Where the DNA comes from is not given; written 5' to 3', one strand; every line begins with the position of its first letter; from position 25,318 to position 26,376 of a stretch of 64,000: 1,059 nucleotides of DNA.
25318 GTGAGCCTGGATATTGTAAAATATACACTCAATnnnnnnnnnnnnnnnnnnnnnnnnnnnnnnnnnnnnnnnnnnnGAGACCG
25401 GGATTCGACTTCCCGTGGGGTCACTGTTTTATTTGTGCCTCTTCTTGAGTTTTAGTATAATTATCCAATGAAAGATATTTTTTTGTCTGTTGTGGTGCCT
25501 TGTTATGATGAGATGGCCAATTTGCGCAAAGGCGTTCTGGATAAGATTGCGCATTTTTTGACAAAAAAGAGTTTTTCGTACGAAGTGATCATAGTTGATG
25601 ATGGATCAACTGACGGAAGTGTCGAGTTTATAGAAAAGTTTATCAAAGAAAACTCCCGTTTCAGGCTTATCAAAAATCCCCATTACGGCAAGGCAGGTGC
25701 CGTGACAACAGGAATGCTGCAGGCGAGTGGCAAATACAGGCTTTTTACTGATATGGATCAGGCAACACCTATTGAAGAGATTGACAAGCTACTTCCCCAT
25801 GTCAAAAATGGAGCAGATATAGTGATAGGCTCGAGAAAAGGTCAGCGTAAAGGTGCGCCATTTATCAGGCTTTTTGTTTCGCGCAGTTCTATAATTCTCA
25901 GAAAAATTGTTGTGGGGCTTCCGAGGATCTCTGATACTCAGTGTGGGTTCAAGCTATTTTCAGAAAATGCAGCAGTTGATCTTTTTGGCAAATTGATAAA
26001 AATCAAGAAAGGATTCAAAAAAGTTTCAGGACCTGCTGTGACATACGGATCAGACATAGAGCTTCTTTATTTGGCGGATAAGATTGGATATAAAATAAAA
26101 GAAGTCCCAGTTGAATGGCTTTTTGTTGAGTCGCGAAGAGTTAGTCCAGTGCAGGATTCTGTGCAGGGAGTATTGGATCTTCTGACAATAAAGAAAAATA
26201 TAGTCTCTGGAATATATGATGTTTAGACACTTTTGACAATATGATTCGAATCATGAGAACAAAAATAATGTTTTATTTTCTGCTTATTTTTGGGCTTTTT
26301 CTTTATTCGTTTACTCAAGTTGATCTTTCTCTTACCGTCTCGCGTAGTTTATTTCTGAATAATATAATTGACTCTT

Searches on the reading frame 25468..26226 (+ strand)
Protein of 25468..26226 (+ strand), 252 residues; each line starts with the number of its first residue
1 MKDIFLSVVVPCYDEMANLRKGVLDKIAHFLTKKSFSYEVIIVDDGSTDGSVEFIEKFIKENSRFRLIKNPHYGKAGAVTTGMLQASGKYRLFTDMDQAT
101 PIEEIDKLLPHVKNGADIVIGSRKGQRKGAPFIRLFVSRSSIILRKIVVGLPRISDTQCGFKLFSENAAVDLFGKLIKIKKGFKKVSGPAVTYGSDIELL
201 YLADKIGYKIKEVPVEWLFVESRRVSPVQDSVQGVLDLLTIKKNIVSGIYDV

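Call 4: search_protein_families(library=pfam, proteins=[window:25468-26226:+], max_evalue=0.001)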
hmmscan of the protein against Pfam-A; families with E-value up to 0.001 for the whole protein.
window:25468-26226:+ (252 aa): 2 families
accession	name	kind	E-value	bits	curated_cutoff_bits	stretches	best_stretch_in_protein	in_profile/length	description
PF00535.33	Glycos_transf_2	-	1.9e-25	90.2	23.3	1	7-136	1-128/168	Glycosyl transferase family 2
PF10111.15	Glyco_tranf_2_2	-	7.3e-07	29.4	27.3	1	7-109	1-103/276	Glycosyltransferase like family 2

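Call 5: search_protein_families(library=ncbifam, proteins=[window:25468-26226:+], max_evalue=0.001)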
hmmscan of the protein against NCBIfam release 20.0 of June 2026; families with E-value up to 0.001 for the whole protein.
window:25468-26226:+ (252 aa): 20 families
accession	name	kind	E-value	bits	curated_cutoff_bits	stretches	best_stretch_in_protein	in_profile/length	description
NF047588.1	GlcsyltransPgfSStrep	equivalog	8.1e-17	61.4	500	1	6-172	3-166/308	glycosyltransferase PgfS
NF007482.0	PRK10073.1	equivalog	9e-16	57.8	423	1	5-101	7-99/334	glycosyltransferase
NF041875.1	EPS_EpsD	equivalog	1.6e-15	57.3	370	1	6-170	1-162/325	exopolysaccharide biosynthesis glycosyltransferase EpsD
NF007986.1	PRK10714.1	equivalog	7.6e-15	54.7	529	1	6-139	8-140/316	undecaprenyl-phosphate 4-deoxy-4-formamido-L-arabinose transferase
TIGR03937.1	PgaC_IcaA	equivalog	1.7e-14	53.6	422.3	1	6-111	47-149/407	poly-beta-1,6-N-acetyl-D-glucosamine synthase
NF050050.1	ProtGlycPglI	equivalog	1.3e-11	44.4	500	1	5-122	3-118/306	GalNAc(5)-diNAcBac-PP-undecaprenol beta-1,3-glucosyltransferase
NF041391.1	DPhHxTase_Halo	equivalog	1.5e-09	37.2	375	1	13-167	4-148/213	dolichyl-phosphate hexose transferase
NF058614.1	PPMAGASynPpgS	equivalog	2.7e-09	36.8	370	1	8-223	4-202/226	polyprenyl-phospho-N-acetylgalactosaminyl synthase PpgS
TIGR04283.1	glyco_like_mftF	equivalog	2.8e-09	36.9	182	1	6-110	1-95/221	TIGR04283 family arsenosugar biosynthesis glycosyltransferase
NF038302.1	EPS_HpsE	equivalog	3.2e-09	36.2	300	1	6-99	3-98/307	hormogonium polysaccharide biosynthesis glycosyltransferase HpsE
NF047683.1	TeichurnBiosyTuaG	equivalog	1.7e-08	34.4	400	1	5-113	7-112/252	teichuronic acid biosynthesis protein TuaG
TIGR04009.1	wcaE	equivalog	4.1e-08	32.8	369.2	1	5-96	2-91/248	colanic acid biosynthesis glycosyltransferase WcaE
TIGR04182.1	glyco_TIGR04182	equivalog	9.4e-08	31.8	325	1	7-166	3-153/293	S-layer glycoprotein N-glycosyltransferase AglJ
TIGR04242.1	nodulat_NodC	equivalog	3.7e-06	26.2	550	1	7-126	51-167/395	chitooligosaccharide synthase NodC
TIGR03965.1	mycofact_glyco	equivalog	3.9e-06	26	280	1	7-114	77-181/467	mycofactocin biosynthesis glycosyltransferase MftF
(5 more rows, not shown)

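Call 6: search_solved_structures(query=window:25468-26226:+, max_evalue=0.001, show_alignments=2)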
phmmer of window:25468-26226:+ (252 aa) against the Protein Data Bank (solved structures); distinct sequences matched with E-value up to 0.001: 20.
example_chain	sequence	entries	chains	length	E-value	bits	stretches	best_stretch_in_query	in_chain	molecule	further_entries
5mlz_A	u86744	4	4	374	1.7e-16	63.6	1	5-158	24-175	Dolichol monophosphate mannose synthase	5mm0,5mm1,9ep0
5eke_A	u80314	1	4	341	4.7e-12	49.1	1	4-140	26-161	Uncharacterized glycosyltransferase sll0501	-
5ekp_C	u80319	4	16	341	4.7e-12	49.1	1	4-140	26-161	Uncharacterized glycosyltransferase sll0501 | Glycosyltransferase sll0501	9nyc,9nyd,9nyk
9nye_A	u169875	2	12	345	4.8e-12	49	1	4-140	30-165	Glycosyltransferase sll0501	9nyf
9bhc_C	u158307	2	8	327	3e-11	46.5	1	6-134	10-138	Undecaprenyl-phosphate 4-deoxy-4-formamido-L-arabinose transferase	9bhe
8vxh_A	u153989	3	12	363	3.7e-11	46.1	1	6-134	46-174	Undecaprenyl-phosphate 4-deoxy-4-formamido-L-arabinose transferase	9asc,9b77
9hwj_A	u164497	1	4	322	4.4e-11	45.9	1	6-132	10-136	Undecaprenyl-phosphate 4-deoxy-4-formamido-L-arabinose transferase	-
5hea_A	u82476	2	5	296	1.5e-10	44.1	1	5-120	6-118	Putative glycosyltransferase (GalT1)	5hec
2z87_A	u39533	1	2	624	1.3e-07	34.6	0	6-100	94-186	Chondroitin synthase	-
2z86_A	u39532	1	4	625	1.3e-07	34.6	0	6-100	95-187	Chondroitin synthase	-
8bz8_A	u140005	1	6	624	8.4e-07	31.9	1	2-122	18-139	Glycosyltransferase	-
8bz4_A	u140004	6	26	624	8.4e-07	31.9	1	2-122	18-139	Glycosyltransferase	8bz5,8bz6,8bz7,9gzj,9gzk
6h1j_A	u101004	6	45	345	9.7e-07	31.7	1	6-142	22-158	Probable ss-1,3-N-acetylglucosaminyltransferase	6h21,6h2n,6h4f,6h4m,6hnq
5tze_C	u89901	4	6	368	2.6e-05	27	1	6-126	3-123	Glycosyl transferase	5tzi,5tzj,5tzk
9jma_A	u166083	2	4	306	2.9e-05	26.9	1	5-120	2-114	GalNAc(5)-diNAcBac-PP-undecaprenol beta-1,3-glucosyltransferase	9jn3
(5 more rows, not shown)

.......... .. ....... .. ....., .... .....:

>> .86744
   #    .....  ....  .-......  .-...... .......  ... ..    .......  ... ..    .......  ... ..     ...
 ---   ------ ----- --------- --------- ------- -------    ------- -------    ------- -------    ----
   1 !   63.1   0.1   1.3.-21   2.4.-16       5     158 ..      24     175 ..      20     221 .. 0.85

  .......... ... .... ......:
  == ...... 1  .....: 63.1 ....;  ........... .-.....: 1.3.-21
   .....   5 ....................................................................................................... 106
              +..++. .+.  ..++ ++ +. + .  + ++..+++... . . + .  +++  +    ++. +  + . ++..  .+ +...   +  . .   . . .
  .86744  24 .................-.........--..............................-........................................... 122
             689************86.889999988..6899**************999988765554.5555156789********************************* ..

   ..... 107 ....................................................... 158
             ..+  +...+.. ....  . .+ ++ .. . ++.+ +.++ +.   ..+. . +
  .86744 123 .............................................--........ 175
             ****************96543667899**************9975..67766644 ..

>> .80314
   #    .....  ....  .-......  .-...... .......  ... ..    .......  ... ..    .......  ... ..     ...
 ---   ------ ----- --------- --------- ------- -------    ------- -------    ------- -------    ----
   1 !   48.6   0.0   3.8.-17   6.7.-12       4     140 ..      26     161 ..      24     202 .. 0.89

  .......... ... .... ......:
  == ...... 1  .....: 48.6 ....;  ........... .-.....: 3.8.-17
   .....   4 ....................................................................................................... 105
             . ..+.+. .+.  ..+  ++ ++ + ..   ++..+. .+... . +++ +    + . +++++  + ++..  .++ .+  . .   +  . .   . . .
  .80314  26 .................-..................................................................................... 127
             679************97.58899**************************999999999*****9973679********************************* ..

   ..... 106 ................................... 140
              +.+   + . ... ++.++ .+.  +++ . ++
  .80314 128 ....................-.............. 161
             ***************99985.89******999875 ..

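Call 16: find_encoding_contigs(protein=window:25468-26226:+, flank=10000, max_places=6)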
Protein window:25468-26226:+ (252 aa): 1 contig read that carries it; 1 place shown.
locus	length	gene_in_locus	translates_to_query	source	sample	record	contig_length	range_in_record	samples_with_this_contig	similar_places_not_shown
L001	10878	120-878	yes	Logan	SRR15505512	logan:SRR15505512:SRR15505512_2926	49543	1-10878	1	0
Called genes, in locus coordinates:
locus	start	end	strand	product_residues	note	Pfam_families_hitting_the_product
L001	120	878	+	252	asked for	PF00535:Glycos_transf_2, PF10111:Glyco_tranf_2_2 (weak)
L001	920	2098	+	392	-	PF26314:MptA_B_family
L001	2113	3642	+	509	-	PF02366:PMT (weak), PF13231:PMT_2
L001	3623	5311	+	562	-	-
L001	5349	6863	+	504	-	PF10131:PTPS_related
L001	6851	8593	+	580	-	PF10131:PTPS_related, PF09586:YfhO (weak)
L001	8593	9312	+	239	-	PF00535:Glycos_transf_2, PF10111:Glyco_tranf_2_2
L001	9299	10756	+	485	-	PF01943:Polysacc_synt, PF13440:Polysacc_synt_3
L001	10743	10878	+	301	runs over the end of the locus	PF00535:Glycos_transf_2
